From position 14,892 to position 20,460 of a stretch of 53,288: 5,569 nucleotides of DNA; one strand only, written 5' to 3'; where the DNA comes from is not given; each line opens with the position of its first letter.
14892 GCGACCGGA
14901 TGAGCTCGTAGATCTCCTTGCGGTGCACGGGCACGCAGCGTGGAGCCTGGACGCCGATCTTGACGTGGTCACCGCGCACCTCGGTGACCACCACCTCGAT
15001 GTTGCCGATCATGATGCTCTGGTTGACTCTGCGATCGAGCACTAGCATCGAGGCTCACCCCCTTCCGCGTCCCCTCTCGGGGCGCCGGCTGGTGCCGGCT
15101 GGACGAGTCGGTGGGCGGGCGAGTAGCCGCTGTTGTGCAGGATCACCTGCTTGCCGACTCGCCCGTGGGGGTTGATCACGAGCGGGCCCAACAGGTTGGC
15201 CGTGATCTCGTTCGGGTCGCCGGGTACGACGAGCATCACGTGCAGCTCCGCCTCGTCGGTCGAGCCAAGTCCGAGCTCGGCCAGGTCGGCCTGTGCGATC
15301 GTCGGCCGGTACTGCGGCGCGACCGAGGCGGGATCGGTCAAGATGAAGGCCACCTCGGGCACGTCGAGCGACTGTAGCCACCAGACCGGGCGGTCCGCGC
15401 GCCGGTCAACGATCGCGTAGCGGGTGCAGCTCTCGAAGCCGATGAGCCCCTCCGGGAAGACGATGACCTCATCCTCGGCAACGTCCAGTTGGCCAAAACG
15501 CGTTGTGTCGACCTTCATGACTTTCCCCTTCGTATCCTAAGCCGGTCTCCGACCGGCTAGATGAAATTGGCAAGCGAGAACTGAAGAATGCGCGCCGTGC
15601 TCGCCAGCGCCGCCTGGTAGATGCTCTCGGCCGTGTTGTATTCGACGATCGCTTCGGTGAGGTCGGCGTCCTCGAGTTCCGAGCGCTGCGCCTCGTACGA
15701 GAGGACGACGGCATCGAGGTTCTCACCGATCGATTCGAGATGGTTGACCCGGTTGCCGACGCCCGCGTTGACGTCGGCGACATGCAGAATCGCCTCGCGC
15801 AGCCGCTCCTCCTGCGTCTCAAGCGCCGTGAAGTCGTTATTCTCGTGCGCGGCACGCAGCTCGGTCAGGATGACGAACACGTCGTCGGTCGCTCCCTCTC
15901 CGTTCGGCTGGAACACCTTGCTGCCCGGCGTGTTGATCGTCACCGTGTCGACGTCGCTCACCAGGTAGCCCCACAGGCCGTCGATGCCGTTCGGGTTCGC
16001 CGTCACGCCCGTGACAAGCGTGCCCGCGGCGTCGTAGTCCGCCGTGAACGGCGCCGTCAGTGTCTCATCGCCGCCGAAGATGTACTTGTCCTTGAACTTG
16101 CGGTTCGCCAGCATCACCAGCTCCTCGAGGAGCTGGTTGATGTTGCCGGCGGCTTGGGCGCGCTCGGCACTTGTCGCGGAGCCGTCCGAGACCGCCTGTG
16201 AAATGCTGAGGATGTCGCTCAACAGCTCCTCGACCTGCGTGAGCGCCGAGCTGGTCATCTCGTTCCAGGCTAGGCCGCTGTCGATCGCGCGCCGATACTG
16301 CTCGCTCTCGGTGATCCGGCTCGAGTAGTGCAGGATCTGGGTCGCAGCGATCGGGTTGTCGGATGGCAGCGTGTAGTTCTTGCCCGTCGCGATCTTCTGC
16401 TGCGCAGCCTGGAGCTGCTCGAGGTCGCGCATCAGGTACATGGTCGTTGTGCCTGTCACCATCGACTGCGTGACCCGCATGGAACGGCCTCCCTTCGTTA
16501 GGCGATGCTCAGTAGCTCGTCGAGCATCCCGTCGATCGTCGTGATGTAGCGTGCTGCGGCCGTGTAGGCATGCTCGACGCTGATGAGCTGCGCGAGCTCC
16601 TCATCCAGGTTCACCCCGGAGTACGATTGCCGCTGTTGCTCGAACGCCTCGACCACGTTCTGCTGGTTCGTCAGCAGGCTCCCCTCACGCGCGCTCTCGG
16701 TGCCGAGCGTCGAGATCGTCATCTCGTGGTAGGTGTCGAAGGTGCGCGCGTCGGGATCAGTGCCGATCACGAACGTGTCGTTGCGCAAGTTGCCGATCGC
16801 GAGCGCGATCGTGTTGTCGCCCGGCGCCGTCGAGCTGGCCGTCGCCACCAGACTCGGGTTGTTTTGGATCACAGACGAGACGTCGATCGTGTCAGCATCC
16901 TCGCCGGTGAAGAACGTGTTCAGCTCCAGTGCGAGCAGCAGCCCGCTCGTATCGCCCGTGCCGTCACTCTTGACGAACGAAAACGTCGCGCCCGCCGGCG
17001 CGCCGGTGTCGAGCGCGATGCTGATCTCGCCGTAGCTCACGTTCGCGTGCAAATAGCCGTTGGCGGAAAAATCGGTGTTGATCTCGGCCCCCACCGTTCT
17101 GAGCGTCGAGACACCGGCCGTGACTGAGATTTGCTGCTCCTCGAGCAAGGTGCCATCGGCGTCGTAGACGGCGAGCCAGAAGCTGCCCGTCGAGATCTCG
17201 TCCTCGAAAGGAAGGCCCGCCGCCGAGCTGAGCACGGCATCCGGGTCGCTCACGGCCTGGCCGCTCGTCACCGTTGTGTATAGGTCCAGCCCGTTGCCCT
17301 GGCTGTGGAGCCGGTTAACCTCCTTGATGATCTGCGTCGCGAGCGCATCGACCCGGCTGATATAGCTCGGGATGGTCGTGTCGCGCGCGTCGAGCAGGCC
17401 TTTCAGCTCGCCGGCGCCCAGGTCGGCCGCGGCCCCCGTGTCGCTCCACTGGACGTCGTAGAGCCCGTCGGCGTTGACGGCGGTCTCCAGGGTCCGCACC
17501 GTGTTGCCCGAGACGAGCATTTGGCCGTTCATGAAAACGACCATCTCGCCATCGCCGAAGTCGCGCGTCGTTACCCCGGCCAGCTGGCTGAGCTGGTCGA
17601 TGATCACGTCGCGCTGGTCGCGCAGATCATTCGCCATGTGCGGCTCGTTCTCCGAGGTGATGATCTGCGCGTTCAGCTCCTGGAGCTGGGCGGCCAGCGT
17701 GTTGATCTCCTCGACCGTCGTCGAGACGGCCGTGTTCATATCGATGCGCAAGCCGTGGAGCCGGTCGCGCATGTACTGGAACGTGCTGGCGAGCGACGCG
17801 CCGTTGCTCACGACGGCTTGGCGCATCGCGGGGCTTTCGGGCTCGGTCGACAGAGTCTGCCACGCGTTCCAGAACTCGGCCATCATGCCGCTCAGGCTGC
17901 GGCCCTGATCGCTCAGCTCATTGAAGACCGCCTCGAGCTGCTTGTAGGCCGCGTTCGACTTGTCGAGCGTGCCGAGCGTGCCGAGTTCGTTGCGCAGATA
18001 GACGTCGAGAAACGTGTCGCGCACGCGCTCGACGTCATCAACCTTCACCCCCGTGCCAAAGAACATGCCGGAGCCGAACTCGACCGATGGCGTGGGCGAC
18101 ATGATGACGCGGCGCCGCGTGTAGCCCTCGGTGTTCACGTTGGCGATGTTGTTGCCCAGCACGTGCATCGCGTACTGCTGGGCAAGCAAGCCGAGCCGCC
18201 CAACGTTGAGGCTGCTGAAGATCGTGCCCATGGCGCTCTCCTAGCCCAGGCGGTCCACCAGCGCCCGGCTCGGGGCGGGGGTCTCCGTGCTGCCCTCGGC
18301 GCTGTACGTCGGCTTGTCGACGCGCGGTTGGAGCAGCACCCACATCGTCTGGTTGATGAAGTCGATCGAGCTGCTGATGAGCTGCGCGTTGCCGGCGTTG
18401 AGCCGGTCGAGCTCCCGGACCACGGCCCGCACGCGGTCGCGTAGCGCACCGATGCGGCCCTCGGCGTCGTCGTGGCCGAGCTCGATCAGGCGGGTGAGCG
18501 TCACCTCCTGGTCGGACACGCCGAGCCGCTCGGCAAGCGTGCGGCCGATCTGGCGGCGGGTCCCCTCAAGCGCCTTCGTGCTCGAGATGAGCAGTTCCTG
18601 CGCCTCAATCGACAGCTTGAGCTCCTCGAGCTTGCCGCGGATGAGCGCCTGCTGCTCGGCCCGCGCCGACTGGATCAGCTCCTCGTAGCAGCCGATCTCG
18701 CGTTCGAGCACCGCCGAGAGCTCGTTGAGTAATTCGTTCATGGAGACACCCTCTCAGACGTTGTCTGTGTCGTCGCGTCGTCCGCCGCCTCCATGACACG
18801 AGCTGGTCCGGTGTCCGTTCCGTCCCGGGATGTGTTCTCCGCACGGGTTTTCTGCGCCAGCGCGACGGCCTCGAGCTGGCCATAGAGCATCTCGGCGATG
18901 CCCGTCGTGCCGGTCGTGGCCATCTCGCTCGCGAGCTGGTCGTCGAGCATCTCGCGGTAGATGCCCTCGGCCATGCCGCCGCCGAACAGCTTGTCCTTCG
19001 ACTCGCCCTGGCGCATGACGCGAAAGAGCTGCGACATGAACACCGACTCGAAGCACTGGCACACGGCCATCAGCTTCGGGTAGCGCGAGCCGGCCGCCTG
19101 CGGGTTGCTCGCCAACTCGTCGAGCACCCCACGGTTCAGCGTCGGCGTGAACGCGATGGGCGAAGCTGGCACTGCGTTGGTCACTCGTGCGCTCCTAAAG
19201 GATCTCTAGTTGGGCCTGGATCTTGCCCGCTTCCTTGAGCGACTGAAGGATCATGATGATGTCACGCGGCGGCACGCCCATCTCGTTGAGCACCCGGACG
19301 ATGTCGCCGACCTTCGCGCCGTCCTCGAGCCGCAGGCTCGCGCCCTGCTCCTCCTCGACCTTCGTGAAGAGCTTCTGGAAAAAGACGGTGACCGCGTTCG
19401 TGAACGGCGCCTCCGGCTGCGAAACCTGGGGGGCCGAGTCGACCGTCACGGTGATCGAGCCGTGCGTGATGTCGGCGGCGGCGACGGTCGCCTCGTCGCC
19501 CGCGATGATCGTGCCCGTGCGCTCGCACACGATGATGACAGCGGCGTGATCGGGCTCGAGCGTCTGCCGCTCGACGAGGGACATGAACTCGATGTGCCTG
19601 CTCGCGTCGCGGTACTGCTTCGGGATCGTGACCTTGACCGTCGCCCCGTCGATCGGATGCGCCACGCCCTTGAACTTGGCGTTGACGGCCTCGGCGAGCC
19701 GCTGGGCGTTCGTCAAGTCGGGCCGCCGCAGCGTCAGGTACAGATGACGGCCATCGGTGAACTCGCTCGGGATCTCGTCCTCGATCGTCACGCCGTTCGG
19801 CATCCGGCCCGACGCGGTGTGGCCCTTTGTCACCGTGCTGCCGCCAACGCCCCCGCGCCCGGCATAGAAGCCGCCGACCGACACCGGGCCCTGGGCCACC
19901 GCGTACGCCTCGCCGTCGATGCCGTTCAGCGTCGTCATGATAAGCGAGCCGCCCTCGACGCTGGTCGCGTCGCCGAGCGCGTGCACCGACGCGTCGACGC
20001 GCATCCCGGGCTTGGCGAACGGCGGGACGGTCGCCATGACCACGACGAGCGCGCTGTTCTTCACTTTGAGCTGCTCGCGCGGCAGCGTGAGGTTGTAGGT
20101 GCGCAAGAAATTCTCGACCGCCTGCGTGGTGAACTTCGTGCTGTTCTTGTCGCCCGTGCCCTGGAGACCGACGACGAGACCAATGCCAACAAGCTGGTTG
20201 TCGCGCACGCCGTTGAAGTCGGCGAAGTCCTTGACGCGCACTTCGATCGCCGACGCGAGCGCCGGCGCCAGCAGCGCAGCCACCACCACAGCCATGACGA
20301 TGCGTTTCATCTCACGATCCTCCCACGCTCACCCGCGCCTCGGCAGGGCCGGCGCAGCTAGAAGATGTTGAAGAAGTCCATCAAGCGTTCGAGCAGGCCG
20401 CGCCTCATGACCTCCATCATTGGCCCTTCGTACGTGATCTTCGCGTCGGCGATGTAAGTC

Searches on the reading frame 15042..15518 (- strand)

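Call 89: search_protein_families(library=pfam, proteins=[window:15042-15518:-], max_evalue=0.001)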
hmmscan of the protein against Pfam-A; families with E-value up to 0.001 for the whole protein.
window:15042-15518:- (158 aa): 1 family
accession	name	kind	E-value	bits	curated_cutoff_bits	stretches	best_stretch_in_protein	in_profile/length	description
PF02623.20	FliW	-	2e-35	121.7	25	1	19-137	1-121/122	FliW protein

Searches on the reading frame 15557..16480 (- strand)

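Call 10: search_protein_families(library=pfam, proteins=[window:15557-16480:-], max_evalue=0.001)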
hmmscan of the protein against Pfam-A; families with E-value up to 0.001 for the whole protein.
window:15557-16480:- (307 aa): 2 families
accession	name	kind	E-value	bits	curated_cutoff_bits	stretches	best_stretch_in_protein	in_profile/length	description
PF00669.25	Flagellin_N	-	1.3e-09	38.7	26.6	1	11-138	9-137/139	Bacterial flagellin N-terminal helical region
PF00700.27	Flagellin_C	-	8.3e-08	32.9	23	1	228-305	5-84/86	Bacterial flagellin C-terminal helical region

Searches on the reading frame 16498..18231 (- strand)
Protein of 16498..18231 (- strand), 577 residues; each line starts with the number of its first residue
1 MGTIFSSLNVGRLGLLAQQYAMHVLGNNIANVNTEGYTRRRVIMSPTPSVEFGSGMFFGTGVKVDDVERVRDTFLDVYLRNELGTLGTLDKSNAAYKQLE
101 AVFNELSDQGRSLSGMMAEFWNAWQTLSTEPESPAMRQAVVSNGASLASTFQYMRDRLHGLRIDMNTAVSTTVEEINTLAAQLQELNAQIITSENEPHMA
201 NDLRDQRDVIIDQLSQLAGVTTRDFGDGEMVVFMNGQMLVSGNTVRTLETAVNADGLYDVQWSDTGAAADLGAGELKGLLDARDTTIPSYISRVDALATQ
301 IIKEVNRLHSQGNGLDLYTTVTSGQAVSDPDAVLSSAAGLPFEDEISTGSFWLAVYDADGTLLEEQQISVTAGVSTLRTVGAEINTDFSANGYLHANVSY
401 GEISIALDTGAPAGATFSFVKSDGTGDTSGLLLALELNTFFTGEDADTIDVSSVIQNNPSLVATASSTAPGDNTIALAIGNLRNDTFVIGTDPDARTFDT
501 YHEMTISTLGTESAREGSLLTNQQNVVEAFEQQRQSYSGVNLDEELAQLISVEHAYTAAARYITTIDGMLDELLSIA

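Call 11: search_protein_families(library=pfam, proteins=[window:16498-18231:-], max_evalue=0.001)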
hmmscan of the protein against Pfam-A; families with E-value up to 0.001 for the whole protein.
window:16498-18231:- (577 aa): 3 families
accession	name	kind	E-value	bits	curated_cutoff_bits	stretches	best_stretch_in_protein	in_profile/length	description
PF22638.1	FlgK_D1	-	8.6e-61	205.9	28.6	1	97-316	2-225/233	Flagellar hook-associated protein FlgK helical domain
PF06429.18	Flg_bbr_C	-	3.4e-10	39.7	23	1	532-575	2-45/46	Flagellar basal body rod FlgEFG protein C-terminal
PF00460.25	Flg_bb_rod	-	1.3e-07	31.9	20.7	1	8-38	1-31/31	Flagella basal body rod protein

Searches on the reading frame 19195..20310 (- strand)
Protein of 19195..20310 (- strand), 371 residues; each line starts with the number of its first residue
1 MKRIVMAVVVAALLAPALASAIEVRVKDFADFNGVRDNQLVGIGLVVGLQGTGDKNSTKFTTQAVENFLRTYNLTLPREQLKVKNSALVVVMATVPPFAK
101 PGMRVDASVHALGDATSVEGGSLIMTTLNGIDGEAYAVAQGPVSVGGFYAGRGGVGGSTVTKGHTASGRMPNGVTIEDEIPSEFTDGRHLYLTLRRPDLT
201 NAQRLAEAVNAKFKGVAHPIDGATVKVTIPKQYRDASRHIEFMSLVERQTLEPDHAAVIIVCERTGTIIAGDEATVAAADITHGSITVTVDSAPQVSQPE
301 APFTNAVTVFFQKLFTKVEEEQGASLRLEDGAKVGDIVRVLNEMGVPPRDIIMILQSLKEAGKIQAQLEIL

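Call 11: search_protein_families(library=pfam, proteins=[window:19195-20310:-], max_evalue=0.001)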
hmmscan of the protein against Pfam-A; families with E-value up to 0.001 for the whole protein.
window:19195-20310:- (371 aa): 1 family
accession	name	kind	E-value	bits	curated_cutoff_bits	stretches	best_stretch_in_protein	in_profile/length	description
PF02119.21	FlgI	-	3.7e-113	378.4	25.3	1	25-370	1-343/343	Flagellar P-ring protein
